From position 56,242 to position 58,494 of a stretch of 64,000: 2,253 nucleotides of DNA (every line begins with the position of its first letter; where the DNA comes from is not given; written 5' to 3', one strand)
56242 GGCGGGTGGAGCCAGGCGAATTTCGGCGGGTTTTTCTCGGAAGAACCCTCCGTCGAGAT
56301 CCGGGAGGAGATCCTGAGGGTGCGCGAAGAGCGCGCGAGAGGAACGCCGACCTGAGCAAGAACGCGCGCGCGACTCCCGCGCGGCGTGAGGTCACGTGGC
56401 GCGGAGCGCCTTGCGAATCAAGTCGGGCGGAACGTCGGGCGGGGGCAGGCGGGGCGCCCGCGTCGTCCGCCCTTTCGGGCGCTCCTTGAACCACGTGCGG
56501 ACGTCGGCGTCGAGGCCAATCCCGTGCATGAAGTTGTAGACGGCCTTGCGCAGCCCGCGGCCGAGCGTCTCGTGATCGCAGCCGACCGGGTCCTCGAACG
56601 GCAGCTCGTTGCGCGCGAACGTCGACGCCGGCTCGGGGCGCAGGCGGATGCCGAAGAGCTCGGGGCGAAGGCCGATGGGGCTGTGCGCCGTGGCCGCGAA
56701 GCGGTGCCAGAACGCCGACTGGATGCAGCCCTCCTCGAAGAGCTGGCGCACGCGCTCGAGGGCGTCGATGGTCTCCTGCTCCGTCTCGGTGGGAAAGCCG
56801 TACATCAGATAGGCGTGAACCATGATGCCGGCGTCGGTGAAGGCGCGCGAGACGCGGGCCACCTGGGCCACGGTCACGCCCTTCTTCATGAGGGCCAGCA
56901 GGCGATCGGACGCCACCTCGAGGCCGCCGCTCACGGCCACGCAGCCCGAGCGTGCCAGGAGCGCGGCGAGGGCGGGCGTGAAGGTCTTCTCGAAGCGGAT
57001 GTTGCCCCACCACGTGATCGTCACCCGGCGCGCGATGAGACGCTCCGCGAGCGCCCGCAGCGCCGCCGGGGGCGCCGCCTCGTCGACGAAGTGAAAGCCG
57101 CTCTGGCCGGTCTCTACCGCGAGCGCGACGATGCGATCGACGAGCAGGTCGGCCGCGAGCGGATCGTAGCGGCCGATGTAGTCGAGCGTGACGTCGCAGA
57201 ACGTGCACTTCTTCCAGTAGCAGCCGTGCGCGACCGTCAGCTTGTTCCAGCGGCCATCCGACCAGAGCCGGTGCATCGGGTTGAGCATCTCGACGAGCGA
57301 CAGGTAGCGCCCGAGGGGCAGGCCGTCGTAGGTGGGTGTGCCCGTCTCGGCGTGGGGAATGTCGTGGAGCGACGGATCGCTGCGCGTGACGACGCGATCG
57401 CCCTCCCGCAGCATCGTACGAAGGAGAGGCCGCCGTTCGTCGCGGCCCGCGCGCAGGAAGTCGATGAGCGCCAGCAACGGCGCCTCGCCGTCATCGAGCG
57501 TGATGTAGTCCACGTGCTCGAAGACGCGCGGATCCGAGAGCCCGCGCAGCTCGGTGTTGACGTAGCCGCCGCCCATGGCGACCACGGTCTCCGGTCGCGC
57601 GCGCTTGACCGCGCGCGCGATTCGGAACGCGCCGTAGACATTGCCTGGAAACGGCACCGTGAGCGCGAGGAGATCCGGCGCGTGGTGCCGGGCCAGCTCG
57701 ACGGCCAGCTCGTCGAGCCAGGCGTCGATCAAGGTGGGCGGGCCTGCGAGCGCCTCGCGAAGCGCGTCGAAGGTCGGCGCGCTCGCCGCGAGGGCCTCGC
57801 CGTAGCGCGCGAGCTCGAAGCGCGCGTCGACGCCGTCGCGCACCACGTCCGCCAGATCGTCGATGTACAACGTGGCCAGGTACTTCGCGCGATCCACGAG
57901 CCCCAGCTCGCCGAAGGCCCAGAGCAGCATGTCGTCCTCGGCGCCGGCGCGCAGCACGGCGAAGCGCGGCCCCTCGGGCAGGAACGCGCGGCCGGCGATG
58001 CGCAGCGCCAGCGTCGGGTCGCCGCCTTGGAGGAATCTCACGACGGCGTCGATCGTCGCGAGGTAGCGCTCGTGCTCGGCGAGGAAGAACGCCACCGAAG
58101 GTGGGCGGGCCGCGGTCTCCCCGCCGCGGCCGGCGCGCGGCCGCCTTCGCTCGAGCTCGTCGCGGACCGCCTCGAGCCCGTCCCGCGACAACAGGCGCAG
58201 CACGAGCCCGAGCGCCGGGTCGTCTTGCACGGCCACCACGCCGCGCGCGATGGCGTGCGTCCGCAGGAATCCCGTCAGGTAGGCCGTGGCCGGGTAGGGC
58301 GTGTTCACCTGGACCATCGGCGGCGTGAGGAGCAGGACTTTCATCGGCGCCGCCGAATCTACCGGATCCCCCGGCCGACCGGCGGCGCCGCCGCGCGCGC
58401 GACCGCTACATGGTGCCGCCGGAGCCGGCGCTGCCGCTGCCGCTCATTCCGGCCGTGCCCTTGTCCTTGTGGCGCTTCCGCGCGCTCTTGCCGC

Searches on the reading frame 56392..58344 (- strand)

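Call 42: search_protein_families(library=pfam, max_evalue=0.001, proteins=[window:56392-58344:-])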
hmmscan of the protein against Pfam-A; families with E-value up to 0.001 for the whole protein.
window:56392-58344:- (650 aa): 2 families
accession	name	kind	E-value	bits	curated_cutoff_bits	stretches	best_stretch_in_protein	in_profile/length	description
PF04055.27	Radical_SAM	-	3.2e-13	50.6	29.5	1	371-531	3-165/166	Radical SAM superfamily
PF02310.24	B12-binding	-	9.4e-05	22.7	32.1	1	214-293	43-120/121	B12 binding domain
